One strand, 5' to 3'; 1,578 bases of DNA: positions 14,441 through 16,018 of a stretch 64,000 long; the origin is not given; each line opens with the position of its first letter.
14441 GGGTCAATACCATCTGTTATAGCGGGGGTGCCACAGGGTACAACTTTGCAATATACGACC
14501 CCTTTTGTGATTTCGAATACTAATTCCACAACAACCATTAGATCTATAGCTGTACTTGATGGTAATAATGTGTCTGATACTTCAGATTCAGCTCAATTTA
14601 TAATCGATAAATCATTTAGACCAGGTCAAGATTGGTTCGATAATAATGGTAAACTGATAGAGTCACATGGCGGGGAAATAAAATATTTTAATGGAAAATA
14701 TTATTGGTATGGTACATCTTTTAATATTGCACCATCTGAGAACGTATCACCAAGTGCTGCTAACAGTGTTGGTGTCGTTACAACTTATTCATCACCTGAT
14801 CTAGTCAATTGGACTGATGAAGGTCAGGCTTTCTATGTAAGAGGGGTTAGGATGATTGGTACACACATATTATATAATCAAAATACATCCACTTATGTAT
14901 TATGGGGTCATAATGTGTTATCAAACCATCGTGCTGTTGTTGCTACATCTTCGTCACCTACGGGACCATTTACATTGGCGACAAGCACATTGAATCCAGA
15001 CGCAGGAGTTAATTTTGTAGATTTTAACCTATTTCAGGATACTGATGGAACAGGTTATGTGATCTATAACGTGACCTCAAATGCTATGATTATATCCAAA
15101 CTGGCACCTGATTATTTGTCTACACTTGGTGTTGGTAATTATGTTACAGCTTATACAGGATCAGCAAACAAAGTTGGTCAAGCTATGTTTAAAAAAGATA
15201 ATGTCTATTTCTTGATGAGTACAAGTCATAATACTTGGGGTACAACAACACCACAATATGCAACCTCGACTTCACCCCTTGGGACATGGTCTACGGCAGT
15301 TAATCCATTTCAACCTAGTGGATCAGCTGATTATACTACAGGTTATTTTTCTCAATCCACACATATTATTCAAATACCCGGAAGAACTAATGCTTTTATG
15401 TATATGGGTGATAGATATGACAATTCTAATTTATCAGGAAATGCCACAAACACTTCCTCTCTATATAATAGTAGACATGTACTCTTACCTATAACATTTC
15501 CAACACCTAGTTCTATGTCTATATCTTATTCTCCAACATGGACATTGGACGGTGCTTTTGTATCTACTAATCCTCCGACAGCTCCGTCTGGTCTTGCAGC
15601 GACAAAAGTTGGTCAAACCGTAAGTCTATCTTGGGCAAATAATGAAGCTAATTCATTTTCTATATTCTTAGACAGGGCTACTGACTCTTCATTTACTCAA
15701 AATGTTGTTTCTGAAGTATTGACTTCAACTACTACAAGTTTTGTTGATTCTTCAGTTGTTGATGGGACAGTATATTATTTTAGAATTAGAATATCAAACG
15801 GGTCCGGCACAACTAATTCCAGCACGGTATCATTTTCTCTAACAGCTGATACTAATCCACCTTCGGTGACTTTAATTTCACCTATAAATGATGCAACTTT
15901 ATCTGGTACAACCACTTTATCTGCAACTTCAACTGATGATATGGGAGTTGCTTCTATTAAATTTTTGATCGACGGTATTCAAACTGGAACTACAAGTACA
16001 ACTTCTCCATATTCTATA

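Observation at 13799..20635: Giant (2278-aa) surface enzyme built from a tandem duplication of a five-domain supermodule with two GH43-like catalytic domains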

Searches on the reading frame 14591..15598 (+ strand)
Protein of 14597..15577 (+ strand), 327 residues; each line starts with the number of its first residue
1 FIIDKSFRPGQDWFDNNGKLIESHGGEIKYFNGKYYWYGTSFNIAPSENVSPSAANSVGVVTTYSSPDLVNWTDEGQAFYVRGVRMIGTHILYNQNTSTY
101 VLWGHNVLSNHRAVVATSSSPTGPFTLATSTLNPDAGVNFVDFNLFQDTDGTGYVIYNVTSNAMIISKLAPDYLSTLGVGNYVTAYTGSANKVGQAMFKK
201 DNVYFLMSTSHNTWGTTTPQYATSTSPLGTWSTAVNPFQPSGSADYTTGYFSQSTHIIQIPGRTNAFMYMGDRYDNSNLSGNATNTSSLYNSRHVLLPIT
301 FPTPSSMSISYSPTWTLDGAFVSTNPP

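Call 12: search_solved_structures(query=window:14597-15577:+, max_evalue=0.01, show_alignments=5)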
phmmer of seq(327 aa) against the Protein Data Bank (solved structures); distinct sequences matched with E-value up to 0.01: 13.
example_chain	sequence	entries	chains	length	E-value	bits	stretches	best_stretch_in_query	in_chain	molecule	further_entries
6eug_A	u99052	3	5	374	3.1e-32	115.5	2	141-317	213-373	Beta-glucanase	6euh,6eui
3nqh_A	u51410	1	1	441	1.1e-22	84.1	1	6-284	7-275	Glycosyl hydrolase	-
6euf_A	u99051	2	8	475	2.7e-22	82.8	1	7-279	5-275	Beta-glucanase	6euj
3vsf_A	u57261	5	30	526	1.5e-20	77.1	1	10-319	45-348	Ricin B lectin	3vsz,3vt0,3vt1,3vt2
7byx_A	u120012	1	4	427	4.4e-20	75.5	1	10-280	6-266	Galactan 1,3-beta-galactosidase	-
7bys_A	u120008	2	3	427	5.1e-20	75.3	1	10-280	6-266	Galactan 1,3-beta-galactosidase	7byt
7byv_A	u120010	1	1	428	6.1e-20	75.1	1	10-280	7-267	Galactan 1,3-beta-galactosidase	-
5flw_A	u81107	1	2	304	5e-16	62.2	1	15-281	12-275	EXO-BETA-1,3-GALACTANASE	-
3kst_A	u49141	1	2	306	1.5e-09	40.9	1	28-242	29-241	Endo-1,4-beta-xylanase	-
5a8c_A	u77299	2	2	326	5e-07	32.6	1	31-229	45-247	CARBOHYDRATE BINDING FAMILY 6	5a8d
4qqs_A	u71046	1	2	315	5.6e-07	32.5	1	63-166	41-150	Glycoside hydrolase family 43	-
4nov_A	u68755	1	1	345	1.7e-06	30.9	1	63-272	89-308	Xylosidase/arabinofuranosidase Xsa43E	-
5c0p_A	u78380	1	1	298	0.0013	21.4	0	61-157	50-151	Endo-arabinase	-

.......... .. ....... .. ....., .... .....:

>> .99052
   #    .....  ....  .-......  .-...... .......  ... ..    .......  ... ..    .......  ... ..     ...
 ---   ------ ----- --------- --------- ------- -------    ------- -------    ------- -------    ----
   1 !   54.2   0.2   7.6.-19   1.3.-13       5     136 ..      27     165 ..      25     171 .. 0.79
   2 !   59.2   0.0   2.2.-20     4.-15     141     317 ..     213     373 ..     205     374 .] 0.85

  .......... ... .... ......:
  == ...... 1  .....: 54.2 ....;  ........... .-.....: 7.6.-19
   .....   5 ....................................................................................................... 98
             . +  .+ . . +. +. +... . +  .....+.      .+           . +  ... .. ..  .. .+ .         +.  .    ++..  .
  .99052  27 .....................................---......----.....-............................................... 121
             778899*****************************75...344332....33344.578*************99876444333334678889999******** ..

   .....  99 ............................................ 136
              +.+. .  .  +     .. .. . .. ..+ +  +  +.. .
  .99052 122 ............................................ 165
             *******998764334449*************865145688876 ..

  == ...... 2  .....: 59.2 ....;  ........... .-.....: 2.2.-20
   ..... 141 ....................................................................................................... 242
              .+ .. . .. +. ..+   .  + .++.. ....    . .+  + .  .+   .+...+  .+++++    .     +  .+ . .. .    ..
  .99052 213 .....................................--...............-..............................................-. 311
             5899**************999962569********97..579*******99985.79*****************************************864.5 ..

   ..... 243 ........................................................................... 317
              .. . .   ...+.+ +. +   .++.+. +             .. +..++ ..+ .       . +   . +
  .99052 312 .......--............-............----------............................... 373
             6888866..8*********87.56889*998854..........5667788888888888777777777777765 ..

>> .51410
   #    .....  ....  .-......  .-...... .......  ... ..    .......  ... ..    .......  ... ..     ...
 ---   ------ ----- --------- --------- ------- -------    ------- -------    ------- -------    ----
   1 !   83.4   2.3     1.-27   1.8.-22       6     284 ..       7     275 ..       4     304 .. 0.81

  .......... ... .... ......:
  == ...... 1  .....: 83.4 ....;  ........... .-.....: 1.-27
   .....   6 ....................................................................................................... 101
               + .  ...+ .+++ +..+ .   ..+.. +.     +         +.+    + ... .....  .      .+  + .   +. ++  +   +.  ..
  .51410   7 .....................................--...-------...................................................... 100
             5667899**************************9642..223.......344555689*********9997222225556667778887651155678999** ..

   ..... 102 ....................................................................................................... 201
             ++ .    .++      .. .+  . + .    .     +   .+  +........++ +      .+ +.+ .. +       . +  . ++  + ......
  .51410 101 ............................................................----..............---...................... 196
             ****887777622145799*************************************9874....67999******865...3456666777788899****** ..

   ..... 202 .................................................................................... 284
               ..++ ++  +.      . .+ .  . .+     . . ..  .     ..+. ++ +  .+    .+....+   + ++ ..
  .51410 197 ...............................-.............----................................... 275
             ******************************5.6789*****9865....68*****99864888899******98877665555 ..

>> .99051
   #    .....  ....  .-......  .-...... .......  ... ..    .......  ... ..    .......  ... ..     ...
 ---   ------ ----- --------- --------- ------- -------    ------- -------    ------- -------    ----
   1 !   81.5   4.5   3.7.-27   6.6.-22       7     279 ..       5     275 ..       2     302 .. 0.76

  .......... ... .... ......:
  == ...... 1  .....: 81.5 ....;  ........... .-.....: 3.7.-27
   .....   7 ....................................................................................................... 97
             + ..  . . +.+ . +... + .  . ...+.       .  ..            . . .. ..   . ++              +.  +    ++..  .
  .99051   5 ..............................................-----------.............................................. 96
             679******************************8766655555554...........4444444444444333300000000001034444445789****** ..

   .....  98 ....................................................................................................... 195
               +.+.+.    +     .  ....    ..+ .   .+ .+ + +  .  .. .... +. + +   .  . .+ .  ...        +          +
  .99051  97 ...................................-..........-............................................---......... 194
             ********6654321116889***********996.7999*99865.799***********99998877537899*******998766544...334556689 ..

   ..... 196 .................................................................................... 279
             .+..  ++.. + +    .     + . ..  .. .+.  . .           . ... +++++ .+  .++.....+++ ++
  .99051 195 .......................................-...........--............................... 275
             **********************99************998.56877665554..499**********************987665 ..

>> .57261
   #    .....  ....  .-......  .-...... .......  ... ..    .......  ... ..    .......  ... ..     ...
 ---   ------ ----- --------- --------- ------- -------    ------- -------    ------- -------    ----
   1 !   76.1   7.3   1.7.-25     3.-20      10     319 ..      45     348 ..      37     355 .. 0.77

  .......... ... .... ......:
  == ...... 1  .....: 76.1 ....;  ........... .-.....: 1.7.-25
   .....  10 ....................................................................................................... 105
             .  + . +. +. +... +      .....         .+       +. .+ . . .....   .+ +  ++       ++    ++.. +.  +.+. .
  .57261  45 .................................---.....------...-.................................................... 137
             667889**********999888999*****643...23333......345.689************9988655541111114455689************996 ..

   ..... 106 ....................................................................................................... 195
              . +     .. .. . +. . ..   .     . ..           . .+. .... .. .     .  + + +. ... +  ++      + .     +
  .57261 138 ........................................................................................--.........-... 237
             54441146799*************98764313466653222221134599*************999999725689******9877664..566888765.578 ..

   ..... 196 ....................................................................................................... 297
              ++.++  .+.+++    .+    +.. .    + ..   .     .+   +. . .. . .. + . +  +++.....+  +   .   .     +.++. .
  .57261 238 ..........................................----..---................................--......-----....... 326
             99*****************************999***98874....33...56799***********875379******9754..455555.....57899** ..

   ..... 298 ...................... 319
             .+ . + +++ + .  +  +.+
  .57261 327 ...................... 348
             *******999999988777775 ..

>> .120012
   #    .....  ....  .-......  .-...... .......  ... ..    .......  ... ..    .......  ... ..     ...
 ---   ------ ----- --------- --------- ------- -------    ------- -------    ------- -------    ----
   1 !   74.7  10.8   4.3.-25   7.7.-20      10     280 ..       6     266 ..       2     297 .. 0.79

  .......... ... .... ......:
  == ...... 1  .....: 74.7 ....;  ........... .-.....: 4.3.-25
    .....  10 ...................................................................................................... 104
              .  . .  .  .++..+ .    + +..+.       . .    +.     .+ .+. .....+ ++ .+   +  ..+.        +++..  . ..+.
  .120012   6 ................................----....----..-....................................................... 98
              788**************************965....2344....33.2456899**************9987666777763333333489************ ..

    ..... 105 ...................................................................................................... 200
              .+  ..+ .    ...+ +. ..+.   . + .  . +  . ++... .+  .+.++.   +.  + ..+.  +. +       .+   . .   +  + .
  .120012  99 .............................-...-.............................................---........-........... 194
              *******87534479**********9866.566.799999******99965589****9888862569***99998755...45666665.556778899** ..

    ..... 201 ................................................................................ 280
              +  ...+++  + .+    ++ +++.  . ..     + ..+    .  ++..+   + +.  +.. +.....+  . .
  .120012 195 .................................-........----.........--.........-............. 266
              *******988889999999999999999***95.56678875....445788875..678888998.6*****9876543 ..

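Call 111: predict_structure(alignment_id=A3)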
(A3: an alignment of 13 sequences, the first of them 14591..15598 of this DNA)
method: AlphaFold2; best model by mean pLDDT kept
length: 336 residues; sequences in the alignment: 13
mean_pLDDT: 78.5   pTM: 0.83
mean pLDDT of the five models: 78.5, 77.7, 75.9, 75.1, 74.7
residues with pLDDT >= 90: 123; 70-90: 124; 50-70: 51; < 50: 38
segments of 3 or more residues with pLDDT < 50: 1-6, 45-59, 280-290, 332-336
pLDDT, mean of each block of 10 residues (from residue 1): 52 76 76 90 51 43 84 87 84 94 91 88 95 87 89 95 86 96 86 80 94 64 94 92 61 68 85 66 44 71 94 81 69 44
secondary structure, 60 per line:
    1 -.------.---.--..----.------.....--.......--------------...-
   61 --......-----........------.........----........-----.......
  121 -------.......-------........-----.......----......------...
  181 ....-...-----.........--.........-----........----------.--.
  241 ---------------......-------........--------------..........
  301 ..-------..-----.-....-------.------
elements in order: E29-33 E36-42 E63-68 E74-81 E88-96 E101-108 E114-120 E128-134 E142-149 E155-161 E166-171 E178-184 E194-202 E205-213 E219-226 E256-261 E269-276 E294-302 H319-322

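Call 113: fold_search(model_id=the predicted structure, library=pdb)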
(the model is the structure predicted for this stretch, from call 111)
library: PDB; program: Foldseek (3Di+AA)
matches with E <= 10: 1218; with E <= 0.001: 365
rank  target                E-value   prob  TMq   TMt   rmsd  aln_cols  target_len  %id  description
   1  6euh_A                1.2e-23  1.00  0.75  0.73   3.1       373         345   26  The GH43, Beta 1,3 Galactosidase, BT3683 with galactodeoxynojirimycin (released 2018-10-17)
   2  6eug                  1.3e-23  1.00  0.75  0.73   3.2       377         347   26  The GH43, Beta 1,3 Galactosidase, BT3683 with galactoimidazole (released 2018-10-17)
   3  6euf_A                7.4e-23  1.00  0.77  0.56   2.7       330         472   26  The GH43, Beta 1,3 Galactosidase, BT0265 (released 2018-10-17)
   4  7bys_A                7.0e-22  1.00  0.75  0.60   3.0       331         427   23  Crystal structure of exo-beta-1,3-galactanase from Phanerochaete chrysosporium Pc1,3Gal43A apo form (released 2020-11-04)
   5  7byx_A                4.7e-21  1.00  0.75  0.60   2.7       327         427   23  Crystal structure of exo-beta-1,3-galactanase from Phanerochaete chrysosporium Pc1,3Gal43A E208A with beta-1,3-galacto (released 2020-11-04)
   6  7byv_A                5.8e-21  1.00  0.75  0.60   2.6       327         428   24  Crystal structure of exo-beta-1,3-galactanase from Phanerochaete chrysosporium Pc1,3Gal43A E208Q with beta-1,3-galacto (released 2020-11-04)
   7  3vsf_A                7.1e-21  1.00  0.75  0.56   3.3       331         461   26  Crystal structure of 1,3Gal43A, an exo-beta-1,3-Galactanase from Clostridium thermocellum (released 2012-12-05)
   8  3vsf_C                1.2e-20  1.00  0.77  0.55   4.2       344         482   26  Crystal structure of 1,3Gal43A, an exo-beta-1,3-Galactanase from Clostridium thermocellum (released 2012-12-05)
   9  5flw_A                3.2e-20  1.00  0.71  0.79   3.3       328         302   23  Crystal structure of putative exo-beta-1,3-galactanase from Bifidobacterium bifidum s17 (released 2015-12-23)
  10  3nqh                  1.7e-19  1.00  0.71  0.55   4.6       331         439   26  Crystal structure of a glycosyl hydrolase (BT_2959) from BACTEROIDES THETAIOTAOMICRON VPI-5482 at 2.11 A resolution (released 2010-07-28)
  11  5a8c                  2.5e-15  1.00  0.62  0.69   5.5       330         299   18  The ultra high resolution structure of a novel alpha-L-arabinofuranosidase (CtGH43) from Clostridium thermocellum ATCC 2 (released 2016-07-27)
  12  3kst_A                8.5e-15  1.00  0.62  0.71   4.2       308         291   21  Crystal structure of Endo-1,4-beta-xylanase (NP_811807.1) from BACTEROIDES THETAIOTAOMICRON VPI-5482 at 1.70 A resolut (released 2009-12-08)
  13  5a8d                  2.8e-14  1.00  0.61  0.67   6.6       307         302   19  The high resolution structure of a novel alpha-L-arabinofuranosidase (CtGH43) from Clostridium thermocellum ATCC 27405 (released 2016-07-27)
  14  4qqs_A                5.1e-14  1.00  0.63  0.68   4.8       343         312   16  Crystal structure of a thermostable family-43 glycoside hydrolase (released 2015-03-11)
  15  3qz4_A                1.1e-13  1.00  0.65  0.71   4.1       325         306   18  Crystal structure of an Endo-1,4-beta-xylanase D (BT_3675) from Bacteroides thetaiotaomicron VPI-5482 at 1.74 A resolu (released 2011-04-06)
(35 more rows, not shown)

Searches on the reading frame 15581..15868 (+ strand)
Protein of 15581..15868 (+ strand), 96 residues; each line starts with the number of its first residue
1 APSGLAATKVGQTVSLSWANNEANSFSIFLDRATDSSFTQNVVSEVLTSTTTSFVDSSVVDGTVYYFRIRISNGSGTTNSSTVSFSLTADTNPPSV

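Call 35: search_protein_families(library=pfam, proteins=[window:15581-15868:+], max_evalue=1)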
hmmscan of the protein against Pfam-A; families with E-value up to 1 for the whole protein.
seq(96 aa): 5 families
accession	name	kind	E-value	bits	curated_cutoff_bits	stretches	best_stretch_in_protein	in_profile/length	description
PF10342.15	Kre9_KNH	-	0.00019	22.6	24.6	1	2-81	2-89/94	Kre9/KNH-like N-terminal Ig-like domain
PF00041.27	fn3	-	0.017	15.8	25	1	1-84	2-81/84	Fibronectin type III domain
PF08329.16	ChitinaseA_N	-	0.075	13.1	21.2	1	18-91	47-110/133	Chitinase A, N-terminal domain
PF21307.2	Glyco_hydro_95_C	-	0.14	13.1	27.6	1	4-68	24-85/94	Glycoside hydrolase family 95, C-terminal domain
PF25814.1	fn3_SORL1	-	0.15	12.6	27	1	11-71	14-71/90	SORL1-like, fn3 domain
